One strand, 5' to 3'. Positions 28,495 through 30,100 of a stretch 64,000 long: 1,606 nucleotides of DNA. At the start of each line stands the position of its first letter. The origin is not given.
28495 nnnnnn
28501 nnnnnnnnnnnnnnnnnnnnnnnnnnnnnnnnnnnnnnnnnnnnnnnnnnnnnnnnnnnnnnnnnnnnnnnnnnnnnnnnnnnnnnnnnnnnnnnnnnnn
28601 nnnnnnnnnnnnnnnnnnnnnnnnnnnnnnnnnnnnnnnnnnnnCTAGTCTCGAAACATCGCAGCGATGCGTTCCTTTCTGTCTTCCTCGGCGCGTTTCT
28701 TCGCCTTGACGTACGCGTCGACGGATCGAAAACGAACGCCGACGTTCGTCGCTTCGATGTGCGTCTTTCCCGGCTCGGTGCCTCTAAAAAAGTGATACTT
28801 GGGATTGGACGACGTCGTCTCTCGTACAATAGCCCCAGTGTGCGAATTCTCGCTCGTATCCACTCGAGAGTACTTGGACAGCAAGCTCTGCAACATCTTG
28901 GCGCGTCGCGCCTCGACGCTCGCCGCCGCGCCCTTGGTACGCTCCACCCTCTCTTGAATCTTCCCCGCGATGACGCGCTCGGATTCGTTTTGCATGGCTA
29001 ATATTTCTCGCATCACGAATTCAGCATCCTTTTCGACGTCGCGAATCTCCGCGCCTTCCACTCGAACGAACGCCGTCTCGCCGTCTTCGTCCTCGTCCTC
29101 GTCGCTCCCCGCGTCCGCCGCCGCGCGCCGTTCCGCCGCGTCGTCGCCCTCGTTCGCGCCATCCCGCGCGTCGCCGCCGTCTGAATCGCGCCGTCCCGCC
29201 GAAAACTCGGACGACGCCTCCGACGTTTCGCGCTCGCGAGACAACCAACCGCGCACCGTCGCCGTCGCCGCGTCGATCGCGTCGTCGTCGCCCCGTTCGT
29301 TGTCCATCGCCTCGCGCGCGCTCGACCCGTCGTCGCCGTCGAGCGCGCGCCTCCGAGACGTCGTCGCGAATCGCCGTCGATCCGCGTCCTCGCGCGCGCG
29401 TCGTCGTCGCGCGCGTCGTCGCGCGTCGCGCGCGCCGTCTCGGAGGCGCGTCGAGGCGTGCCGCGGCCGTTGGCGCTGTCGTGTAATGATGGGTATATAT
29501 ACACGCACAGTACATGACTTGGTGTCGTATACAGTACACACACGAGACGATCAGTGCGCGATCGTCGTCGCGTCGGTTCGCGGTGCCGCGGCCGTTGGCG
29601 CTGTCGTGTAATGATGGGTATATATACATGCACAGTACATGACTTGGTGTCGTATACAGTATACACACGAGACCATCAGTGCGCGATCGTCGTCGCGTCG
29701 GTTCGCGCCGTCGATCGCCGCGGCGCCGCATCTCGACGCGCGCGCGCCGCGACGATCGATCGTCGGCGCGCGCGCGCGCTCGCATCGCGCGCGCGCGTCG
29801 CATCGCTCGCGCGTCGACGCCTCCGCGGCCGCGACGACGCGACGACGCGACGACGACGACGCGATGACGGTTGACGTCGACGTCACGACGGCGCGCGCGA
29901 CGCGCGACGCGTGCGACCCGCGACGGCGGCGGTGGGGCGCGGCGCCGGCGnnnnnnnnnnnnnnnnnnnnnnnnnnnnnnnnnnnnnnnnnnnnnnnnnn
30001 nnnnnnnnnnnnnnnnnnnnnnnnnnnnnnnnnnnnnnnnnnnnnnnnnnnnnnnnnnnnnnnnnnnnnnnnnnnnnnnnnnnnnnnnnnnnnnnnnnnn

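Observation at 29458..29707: Tandemly duplicated 125-bp TATA-containing element in a bidirectional promoter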

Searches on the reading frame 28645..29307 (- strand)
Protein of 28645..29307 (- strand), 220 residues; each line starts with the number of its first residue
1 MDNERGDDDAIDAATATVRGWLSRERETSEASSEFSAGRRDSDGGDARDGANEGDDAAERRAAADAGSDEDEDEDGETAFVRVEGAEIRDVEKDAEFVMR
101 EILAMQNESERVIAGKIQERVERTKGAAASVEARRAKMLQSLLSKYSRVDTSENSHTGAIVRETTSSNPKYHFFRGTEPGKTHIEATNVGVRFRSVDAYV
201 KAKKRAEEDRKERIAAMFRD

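Call 50: search_protein_families(library=pfam, proteins=[window:28645-29307:-], max_evalue=1)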
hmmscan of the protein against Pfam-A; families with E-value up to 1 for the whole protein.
window:28645-29307:- (220 aa): 1 family
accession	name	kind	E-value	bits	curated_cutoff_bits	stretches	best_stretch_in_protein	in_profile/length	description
PF23621.1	BP74_N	-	0.13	12.6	27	0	126-173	12-59/114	BP74 N-terminal domain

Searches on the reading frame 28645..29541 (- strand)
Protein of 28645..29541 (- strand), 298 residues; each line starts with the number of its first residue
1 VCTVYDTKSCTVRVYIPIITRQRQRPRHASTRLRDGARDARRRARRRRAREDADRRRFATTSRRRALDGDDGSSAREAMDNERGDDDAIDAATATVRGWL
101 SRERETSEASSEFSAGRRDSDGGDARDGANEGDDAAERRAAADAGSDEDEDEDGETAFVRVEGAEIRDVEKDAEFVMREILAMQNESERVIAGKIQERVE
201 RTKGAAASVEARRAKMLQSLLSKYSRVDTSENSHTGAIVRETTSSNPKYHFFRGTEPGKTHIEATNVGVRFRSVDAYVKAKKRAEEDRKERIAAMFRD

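Call 8: search_protein_families(library=pfam, proteins=[window:28645-29541:-])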
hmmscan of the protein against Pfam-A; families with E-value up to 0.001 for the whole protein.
window:28645-29541:- (298 aa): 0 families

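Call 63: search_solved_structures(query=A1, max_evalue=1)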
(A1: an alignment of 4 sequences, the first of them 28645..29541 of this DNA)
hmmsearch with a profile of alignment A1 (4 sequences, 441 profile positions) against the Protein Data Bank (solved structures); distinct sequences matched with E-value up to 1: 0.

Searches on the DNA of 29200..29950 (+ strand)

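Call 7: search_dna_similar(query=window:29300-29900:+, collection=phages, mode=distant)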
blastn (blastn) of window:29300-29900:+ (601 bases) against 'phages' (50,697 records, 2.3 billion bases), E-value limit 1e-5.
No match.
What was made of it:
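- Tried and rejected: Phage collection. blastn (call 7).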

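Call 9: search_rna_families(source=window, start=29200, end=29950, threshold=evalue, max_evalue=10, show_alignments=3)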
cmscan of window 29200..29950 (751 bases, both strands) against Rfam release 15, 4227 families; matches with E-value up to 10: 13.
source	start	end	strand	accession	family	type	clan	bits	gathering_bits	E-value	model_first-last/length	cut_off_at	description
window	29759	29865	-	RF02809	RsmW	Gene; sRNA;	CL00106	27.2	52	0.017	1-124/124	no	RsmW RNA family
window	29753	29809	+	RF03934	mir-m107-1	Gene; miRNA;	-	21.7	83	0.24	1-65/65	no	mir-m107-1 microRNA precursor family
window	29753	29809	-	RF03934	mir-m107-1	Gene; miRNA;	-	21.4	83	0.29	1-65/65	no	mir-m107-1 microRNA precursor family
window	29748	29807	-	RF01031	mir-639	Gene; miRNA;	-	19.1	100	4.4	1-98/98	no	mir-639 microRNA precursor family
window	29631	29803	+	RF02691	BTH_s19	Gene; sRNA;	-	18.2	153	0.028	1-224/224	no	Burkholderia sRNA 19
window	29833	29898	-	RF01059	mir-598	Gene; miRNA;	-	17.1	69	1.5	1-80/80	no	mir-598 microRNA precursor family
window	29752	29860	-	RF02836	Bcj14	Gene; sRNA;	-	16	59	2.5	1-171/171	no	Burkholderia RNA 14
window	29743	29798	+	RF01665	P13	Gene; sRNA;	-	16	70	10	1-76/76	no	Pseudomonas sRNA P13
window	29784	29824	-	RF01531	TB10Cs3H1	Gene; snRNA; snoRNA; HACA-box;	-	15.8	40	4.2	1-62/62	no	Trypanosomatid snoRNA TB10Cs3H1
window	29707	29767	+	RF03816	MIR6297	Gene; miRNA;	-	15.7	114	8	1-107/107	no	MIR6297 microRNA precursor family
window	29753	29809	-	RF02868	ncS037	Gene; sRNA;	-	14.5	112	8.9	20-76/152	no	Burkholderia sRNA 37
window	29673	29865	-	RF00261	IRES_L-myc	Cis-reg; IRES;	-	13.9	60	3.1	1-221/221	no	L-myc internal ribosome entry site (IRES)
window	29318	29531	+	RF01397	isrO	Gene; sRNA;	-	12.4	42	5.4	1-201/201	no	isrO Hfq binding RNA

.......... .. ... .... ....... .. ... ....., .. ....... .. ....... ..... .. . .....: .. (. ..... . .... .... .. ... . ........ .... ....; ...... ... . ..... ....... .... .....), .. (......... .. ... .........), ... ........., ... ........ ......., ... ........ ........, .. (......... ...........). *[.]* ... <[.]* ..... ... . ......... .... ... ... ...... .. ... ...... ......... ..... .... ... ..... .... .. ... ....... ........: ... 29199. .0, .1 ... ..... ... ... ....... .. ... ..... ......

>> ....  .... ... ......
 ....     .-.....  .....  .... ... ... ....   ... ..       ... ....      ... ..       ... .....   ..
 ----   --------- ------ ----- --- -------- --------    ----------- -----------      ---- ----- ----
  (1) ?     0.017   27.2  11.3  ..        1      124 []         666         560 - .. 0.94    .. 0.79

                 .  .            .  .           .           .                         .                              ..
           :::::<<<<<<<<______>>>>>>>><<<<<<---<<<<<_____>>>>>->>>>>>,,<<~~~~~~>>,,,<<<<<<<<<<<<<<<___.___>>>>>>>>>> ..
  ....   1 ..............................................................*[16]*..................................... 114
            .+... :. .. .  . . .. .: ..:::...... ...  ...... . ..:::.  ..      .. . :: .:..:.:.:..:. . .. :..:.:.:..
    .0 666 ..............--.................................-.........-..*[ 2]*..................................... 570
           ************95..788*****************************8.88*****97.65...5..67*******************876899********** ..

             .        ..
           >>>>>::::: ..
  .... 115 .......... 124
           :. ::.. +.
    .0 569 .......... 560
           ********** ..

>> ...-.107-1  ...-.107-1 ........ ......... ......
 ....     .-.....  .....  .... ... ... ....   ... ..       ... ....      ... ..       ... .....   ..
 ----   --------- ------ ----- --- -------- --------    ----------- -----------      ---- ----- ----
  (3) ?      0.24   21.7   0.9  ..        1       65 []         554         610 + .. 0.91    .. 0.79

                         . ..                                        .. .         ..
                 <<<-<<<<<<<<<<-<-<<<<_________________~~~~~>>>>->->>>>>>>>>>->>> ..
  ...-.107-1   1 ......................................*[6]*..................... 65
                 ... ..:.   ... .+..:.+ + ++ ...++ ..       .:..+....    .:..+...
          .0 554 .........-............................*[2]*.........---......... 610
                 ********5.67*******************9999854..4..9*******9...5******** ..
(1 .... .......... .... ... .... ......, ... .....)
